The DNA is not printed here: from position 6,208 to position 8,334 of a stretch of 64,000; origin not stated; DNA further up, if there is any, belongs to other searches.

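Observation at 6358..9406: Candidate undescribed NAD+-centred defence module: SIR2-like protein + overlapping minimal ART-like protein + CMP-kinase-like P-loop protein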

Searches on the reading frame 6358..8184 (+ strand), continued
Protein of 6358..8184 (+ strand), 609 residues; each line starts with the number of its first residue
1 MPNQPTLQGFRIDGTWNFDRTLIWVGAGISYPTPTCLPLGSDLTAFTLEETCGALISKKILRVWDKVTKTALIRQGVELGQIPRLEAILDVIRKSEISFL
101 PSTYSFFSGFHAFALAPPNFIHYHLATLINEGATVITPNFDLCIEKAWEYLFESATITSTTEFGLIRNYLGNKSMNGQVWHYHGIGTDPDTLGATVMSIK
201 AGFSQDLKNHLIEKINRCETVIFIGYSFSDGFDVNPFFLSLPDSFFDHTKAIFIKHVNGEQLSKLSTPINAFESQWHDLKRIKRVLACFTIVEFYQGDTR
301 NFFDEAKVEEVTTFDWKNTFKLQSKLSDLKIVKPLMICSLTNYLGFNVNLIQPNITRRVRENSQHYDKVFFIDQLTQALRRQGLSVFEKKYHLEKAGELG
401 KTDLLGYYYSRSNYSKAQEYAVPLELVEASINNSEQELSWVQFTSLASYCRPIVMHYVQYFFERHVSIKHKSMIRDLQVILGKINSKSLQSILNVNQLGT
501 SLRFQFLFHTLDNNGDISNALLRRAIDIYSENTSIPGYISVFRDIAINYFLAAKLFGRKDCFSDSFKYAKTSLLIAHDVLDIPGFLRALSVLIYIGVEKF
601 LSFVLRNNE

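Call 73: search_protein_families(library=padloc, proteins=[P0003, P0006, P0008], max_evalue=0.01)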
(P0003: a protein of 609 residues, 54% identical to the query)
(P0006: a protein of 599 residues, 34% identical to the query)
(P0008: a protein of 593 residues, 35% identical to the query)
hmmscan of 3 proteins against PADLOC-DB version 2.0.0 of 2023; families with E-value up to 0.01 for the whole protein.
P0003 (609 aa): 4 families
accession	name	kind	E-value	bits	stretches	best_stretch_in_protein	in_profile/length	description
PDLC03856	LmuA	-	2.2e-05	21.8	1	168-265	142-237/433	-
PDLC02414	Aga_SIR2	-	6.9e-05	20.3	0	209-270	215-265/313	-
PDLC04082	SIR2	-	8.5e-05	19.6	1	21-154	16-148/345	-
PDLC04087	SIR2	-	0.0013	15.6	1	11-152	10-150/343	-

P0006 (599 aa): 5 families
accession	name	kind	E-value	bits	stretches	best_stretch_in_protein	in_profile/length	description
PDLC02414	Aga_SIR2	-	0.00015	19.2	0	205-228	214-237/313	-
PDLC03856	LmuA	-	0.0004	17.7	1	134-235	114-215/433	-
PDLC02408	Aga_SIR2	-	0.00097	16.3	0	207-228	245-266/343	Class II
PDLC04082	SIR2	-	0.003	14.5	0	205-227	243-265/345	-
PDLC04087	SIR2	-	0.0041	14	0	10-183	14-195/343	-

P0008 (593 aa): 8 families
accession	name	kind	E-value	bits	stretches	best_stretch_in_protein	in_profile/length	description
PDLC04166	Dsr1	-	3.5e-07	26.3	1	97-239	87-220/1227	-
PDLC04968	PDC-S25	-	7.6e-07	26.5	1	130-228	141-231/517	-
PDLC03856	LmuA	-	8.2e-07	26.5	1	108-230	96-209/433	-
PDLC04967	PDC-S25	-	5e-05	20.5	1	107-191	123-203/528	-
PDLC00407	ThsA1|ThsA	-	0.00019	18.2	1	113-228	89-198/478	STALD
PDLC04082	SIR2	-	0.00033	17.7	1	12-148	13-147/345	-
PDLC05061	PDC-S65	-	0.0018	15.6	1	118-147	126-157/592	-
PDLC04093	SIR2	-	0.003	14.6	0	132-147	154-169/395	-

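Call 89: find_related_loci(query=A3, collection=viral_contigs, flank=6000)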
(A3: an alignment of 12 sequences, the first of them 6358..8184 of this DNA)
Query A3 (609 aa) in viral_contigs; peptide patterns used: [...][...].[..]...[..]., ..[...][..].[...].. (x = any residue, [..] = any of these).
80 stretches matched a pattern, but none encodes a relative of the query by tblastn (E <= 1e-3).

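Call 90: search_protein_families(library=pfam, proteins=[L028:3552-4850:+, L028:2954-3403:+, L034:4204-4923:+, L034:6732-7169:+, L034:3251-4195:+, L035:6891-8366:-, L035:3946-4788:-, L033:3768-4361:+, L027:3603-6473:-, L032:750-3464:+], max_evalue=0.0001)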
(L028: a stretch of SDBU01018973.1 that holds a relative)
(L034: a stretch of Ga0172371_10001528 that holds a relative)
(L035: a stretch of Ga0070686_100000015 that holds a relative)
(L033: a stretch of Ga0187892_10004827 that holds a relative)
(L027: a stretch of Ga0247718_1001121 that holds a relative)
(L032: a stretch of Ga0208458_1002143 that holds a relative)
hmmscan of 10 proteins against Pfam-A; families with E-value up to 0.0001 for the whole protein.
L028:3552-4850:+ (433 aa): 0 families

L028:2954-3403:+ (150 aa): 0 families

L034:4204-4923:+ (240 aa): 1 family
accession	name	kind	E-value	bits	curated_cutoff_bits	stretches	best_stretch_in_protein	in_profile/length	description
PF07505.17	DUF5131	-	5.4e-102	340.9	28.9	1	4-234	1-243/243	Protein of unknown function (DUF5131)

L034:6732-7169:+ (146 aa): 0 families

L034:3251-4195:+ (315 aa): 1 family
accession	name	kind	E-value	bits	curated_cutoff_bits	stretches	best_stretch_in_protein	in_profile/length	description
PF04326.19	SLFN_AlbA_2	-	5.3e-10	40.3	25.3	1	28-156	1-113/118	Schlafen, AlbA_2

L035:6891-8366:- (492 aa): 11 families
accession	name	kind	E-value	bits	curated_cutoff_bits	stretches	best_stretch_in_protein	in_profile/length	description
PF07992.20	Pyr_redox_2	-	1.2e-60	205.8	26.1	1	6-328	1-291/291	Pyridine nucleotide-disulphide oxidoreductase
PF02852.28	Pyr_redox_dim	-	3.3e-34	117.8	25.3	1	348-453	2-109/110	Pyridine nucleotide-disulphide oxidoreductase, dimerisation domain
PF00070.33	Pyr_redox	-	3.9e-21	75.8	22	1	178-255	2-79/82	Pyridine nucleotide-disulphide oxidoreductase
PF13738.12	Pyr_redox_3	-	5e-11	42.8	30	1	172-312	161-305/305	Pyridine nucleotide-disulphide oxidoreductase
PF00890.30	FAD_binding_2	-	2.8e-09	37.1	20.4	1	7-46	1-40/414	FAD binding domain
PF01134.28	GIDA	-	6.2e-07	29.3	22.1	1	7-74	1-67/391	Glucose inhibited division protein A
PF01494.25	FAD_binding_3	-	1.1e-06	28.6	22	1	6-68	2-57/349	FAD binding domain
PF03486.20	HI0933_like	-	4.9e-06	26.6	50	0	7-37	2-32/244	HI0933-like protein Rossmann domain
PF12831.13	FAD_oxidored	-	9.5e-06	25.6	27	1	7-42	1-37/416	FAD dependent oxidoreductase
PF13450.12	NAD_binding_8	-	1e-05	26.1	21.9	0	10-43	1-35/68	NAD(P)-binding Rossmann-like domain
PF01266.30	DAO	-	2.6e-05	24.4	27.9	0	7-40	1-35/353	FAD dependent oxidoreductase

L035:3946-4788:- (281 aa): 4 families
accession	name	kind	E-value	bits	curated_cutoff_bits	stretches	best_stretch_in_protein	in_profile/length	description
PF00106.31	adh_short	-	2.3e-57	194.1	26.6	1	49-239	2-191/195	short chain dehydrogenase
PF13561.12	adh_short_C2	-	1.8e-41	142.7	27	1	57-242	6-188/236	Enoyl-(Acyl carrier protein) reductase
PF08659.16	KR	-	7.2e-13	49.3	22.6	1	49-221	2-169/180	KR domain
PF23441.1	SDR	-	2.1e-10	40.9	27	1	44-241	4-205/258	SDR-like rossmann domain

L033:3768-4361:+ (198 aa): 1 family
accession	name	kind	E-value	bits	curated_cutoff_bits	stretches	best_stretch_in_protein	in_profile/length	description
PF14066.11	DUF4256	-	9.3e-86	286.3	27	1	25-198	1-173/173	Protein of unknown function (DUF4256)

L027:3603-6473:- (957 aa): 0 families

L032:750-3464:+ (905 aa): 3 families
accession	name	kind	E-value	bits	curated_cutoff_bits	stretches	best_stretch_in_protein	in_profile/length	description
PF01867.21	Cas_Cas1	-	3.8e-57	194.1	22.3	1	587-860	1-282/283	CRISPR associated protein Cas1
PF00078.32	RVT_1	-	6.8e-21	75.4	29.6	1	353-545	7-205/205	Reverse transcriptase (RNA-dependent DNA polymerase)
PF10040.14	CRISPR_Cas6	-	7.5e-05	23.8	25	0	219-265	43-88/89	CRISPR-associated endoribonuclease Cas6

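Call 95: search_protein_families(library=pfam, proteins=[L006:3192-4940:+, L023:3904-4641:+, L023:4766-5365:+, L010:205-1023:+, L023:277-660:-, L026:2873-3736:+, L025:1894-2592:-, L036:1990-2838:-, L037:26-1315:+, L037:3000-4478:-], max_evalue=0.0001)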
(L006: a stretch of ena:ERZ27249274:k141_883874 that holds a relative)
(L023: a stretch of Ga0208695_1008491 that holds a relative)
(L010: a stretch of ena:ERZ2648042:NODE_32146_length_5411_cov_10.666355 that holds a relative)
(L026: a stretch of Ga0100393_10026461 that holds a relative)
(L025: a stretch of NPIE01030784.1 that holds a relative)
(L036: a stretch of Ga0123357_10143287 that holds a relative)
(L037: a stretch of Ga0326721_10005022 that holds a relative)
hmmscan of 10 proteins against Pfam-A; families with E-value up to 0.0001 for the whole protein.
L006:3192-4940:+ (583 aa): 1 family
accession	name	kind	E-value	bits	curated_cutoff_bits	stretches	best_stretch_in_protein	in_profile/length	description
PF03235.19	GmrSD_N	-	5.9e-29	102.1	33.2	1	13-226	1-195/199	GmrSD restriction endonuclease, N-terminal domain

L023:3904-4641:+ (246 aa): 2 families
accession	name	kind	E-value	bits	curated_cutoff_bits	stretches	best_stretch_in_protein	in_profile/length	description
PF01476.26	LysM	-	4.9e-21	74.8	20.9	2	204-246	3-43/43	LysM domain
PF23473.1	LysM3_LYK4_5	-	5.1e-06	26.9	29.3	0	140-169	3-32/48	LYK4/5 LysM3 domain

L023:4766-5365:+ (200 aa): 1 family
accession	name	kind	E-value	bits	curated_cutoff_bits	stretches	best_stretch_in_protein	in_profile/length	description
PF00293.34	NUDIX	-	7.9e-16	58.7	21.1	1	42-165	2-129/134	NUDIX domain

L010:205-1023:+ (273 aa): 1 family
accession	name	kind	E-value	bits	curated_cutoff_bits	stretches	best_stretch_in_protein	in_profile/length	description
PF13166.12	AAA_13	-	1.4e-15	57.5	36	1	50-215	498-672/713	AAA domain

L023:277-660:- (128 aa): 0 families

L026:2873-3736:+ (288 aa): 1 family
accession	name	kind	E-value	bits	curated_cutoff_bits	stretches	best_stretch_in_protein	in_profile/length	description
PF00535.33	Glycos_transf_2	-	3.1e-20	73.2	23.3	1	8-165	2-167/168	Glycosyl transferase family 2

L025:1894-2592:- (233 aa): 2 families
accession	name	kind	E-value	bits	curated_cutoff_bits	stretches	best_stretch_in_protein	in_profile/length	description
PF01035.26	DNA_binding_1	-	1.1e-34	118.5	27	1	144-223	1-80/81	6-O-methylguanine DNA methyltransferase, DNA binding domain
PF12833.13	HTH_18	-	9.1e-10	39.1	33.6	1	1-55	22-77/80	Helix-turn-helix domain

L036:1990-2838:- (283 aa): 2 families
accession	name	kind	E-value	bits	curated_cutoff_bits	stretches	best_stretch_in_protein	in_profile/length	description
PF00589.27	Phage_integrase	-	1.6e-21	77.3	27.1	1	88-252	4-169/172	Phage integrase family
PF22022.2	Phage_int_M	-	3.2e-20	72.6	27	1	3-74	25-96/96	Phage integrase central domain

L037:26-1315:+ (430 aa): 5 families
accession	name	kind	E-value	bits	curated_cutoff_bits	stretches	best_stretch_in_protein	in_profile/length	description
PF00005.33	ABC_tran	-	1.6e-32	113.4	25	1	69-210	2-136/137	ABC transporter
PF17912.7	OB_MalK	-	1.6e-13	51.7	27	1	284-335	1-52/53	MalK OB fold domain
PF08402.16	TOBE_2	-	1e-08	35.6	21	1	329-404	1-76/76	TOBE domain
PF13304.12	AAA_21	-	6.5e-07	30.1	27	0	80-112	1-36/304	AAA domain, putative AbiEii toxin, Type IV TA system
PF03459.23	TOBE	-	1e-06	29.3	22.3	1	354-403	10-64/64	TOBE domain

L037:3000-4478:- (493 aa): 0 families

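Call 96: find_encoding_contigs(protein=P0017, flank=6000, max_places=4)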
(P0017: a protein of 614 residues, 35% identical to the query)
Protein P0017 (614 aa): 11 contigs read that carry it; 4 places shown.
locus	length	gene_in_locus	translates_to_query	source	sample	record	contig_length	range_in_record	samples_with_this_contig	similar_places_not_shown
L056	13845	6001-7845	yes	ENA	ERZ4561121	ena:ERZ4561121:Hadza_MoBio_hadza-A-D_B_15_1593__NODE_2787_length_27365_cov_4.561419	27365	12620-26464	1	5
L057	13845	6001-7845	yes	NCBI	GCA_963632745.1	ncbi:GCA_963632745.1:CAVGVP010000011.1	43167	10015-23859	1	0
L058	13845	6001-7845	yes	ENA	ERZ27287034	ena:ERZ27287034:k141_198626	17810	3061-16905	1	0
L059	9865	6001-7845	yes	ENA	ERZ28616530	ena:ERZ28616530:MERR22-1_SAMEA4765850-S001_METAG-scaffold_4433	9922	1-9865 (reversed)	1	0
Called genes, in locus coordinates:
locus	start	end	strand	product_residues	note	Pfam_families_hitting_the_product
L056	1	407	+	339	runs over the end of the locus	PF12224:Amidoligase_2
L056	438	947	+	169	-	PF06094:GGACT, PF13772:AIG2_2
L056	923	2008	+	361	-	PF00877:NLPC_P60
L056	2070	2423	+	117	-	-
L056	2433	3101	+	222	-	PF18941:DUF5688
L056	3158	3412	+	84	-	PF19598:DUF6103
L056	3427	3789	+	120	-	PF12957:DUF3846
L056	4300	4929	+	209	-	PF00145:DNA_methylase (faint)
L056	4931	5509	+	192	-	-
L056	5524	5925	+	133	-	-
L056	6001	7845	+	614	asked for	-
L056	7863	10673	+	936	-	PF18555:MobL, PF23310:TPR_27 (faint), PF08238:Sel1 (weak)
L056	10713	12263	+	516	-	PF13154:DUF3991, PF13155:Toprim_2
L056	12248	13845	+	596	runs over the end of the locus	PF02534:T4SS-DNA_transf, PF10412:TrwB_AAD_bind, PF12696:TraG-D_C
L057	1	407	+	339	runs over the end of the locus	PF12224:Amidoligase_2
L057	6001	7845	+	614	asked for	-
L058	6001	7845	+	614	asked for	-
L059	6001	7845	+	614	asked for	-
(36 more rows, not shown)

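Call 97: find_encoding_contigs(protein=P0010, flank=6000, max_places=2)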
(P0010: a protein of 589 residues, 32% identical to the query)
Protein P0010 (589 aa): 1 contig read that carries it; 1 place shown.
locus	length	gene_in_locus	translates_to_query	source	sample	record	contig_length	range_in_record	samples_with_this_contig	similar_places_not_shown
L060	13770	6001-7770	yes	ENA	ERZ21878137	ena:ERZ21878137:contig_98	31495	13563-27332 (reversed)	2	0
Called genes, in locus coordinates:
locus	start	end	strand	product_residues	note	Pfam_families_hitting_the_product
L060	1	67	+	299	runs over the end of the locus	PF00248:Aldo_ket_red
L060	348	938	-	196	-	PF01078:Mg_chelatase, PF13335:Mg_chelatase_C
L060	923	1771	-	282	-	PF13541:ChlI, PF01078:Mg_chelatase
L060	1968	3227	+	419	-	PF04055:Radical_SAM, PF13186:SPASM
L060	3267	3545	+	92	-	PF02597:ThiS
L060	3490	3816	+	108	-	PF09189:MoaD_arch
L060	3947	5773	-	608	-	PF02730:AFOR_N, PF01314:AFOR_C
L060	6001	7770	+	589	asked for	PF13289:SIR2_2 (weak)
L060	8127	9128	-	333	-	PF03372:Exo_endo_phos, PF19580:Exo_endo_phos_3 (faint)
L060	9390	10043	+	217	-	PF00685:Sulfotransfer_1 (weak), PF13469:Sulfotransfer_3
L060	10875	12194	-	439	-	PF00364:Biotin_lipoyl, PF25997:BSH_YhbJ, PF02817:E3_binding, PF00198:2-oxoacid_dh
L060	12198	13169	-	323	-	PF02779:Transket_pyr, PF02780:Transketolase_C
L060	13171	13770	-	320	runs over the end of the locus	PF00676:E1_dh, PF02775:TPP_enzyme_C (faint)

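Call 115: search_dna_similar(query=window:6358-8184:+, collection=plasmids, mode=protein, max_evalue=0.00001, max_rows=15)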
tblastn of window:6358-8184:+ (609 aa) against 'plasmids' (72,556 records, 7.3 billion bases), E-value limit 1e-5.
Records with a match: 5; places in all: 5; records where one place covers at least 80% of the query: 0.
Best place of each record, by identity: <60% 5.
By first word of the organism name: Ralstonia 5.
By predicted mobility (MOB-suite, as given by PLSDB): non-mobilizable 5.
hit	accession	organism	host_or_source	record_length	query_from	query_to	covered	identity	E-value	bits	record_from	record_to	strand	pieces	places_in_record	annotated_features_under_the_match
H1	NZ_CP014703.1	Ralstonia solanacearum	Solanum tuberosum,cell culture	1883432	2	275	45%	27.6%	6e-11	74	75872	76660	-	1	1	none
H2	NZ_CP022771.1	Ralstonia solanacearum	Solanum tuberosum,single cell,Potato ...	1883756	2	275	45%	27.6%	6e-11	74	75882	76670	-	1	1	none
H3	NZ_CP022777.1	Ralstonia solanacearum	Solanum tuberosum,single cell,Potato ...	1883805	2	275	45%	27.6%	6e-11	74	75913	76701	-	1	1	none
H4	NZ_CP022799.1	Ralstonia solanacearum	Solanum tuberosum,single cell,Potato ...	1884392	2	275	45%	27.6%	6e-11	74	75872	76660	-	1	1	none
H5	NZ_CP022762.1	Ralstonia solanacearum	Solanum tuberosum,single cell,Potato ...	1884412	2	275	45%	27.6%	6e-11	74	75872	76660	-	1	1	none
